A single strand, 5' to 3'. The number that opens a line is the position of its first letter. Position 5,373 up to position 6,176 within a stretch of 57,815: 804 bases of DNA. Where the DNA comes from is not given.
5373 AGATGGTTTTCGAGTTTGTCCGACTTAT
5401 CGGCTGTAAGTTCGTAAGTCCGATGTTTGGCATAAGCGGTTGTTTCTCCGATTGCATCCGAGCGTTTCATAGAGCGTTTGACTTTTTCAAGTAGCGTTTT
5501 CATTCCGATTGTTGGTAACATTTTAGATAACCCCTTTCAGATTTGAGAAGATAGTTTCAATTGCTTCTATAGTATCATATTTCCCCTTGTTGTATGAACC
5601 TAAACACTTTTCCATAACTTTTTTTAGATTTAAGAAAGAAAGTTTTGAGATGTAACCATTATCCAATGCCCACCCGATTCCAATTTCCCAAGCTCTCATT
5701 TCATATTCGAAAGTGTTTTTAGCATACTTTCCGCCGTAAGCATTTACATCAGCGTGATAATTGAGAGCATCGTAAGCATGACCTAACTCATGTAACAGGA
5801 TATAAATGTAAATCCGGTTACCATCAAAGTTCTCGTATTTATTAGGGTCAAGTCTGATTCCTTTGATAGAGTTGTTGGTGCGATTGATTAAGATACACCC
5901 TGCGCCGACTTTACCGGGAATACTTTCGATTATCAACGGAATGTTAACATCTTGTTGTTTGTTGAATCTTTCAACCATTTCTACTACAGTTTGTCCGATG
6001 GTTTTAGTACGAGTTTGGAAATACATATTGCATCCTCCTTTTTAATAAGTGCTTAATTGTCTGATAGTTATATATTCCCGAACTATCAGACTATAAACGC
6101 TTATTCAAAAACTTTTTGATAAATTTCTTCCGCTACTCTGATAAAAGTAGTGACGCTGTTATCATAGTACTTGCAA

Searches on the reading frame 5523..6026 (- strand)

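Call 45: search_protein_families(library=phrogs, proteins=[window:5523-6026:-], max_evalue=0.0001)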
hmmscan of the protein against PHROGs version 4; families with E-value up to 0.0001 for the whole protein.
window:5523-6026:- (167 aa): 0 families

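Call 100: search_protein_families(library=pfam, proteins=[window:5523-6026:-], max_evalue=0.01)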
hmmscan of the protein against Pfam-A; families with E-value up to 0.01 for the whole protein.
window:5523-6026:- (167 aa): 1 family
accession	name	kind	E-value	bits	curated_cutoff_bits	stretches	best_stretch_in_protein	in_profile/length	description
PF14891.12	Peptidase_M91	-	0.00028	21.7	25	1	23-105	59-124/176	Effector protein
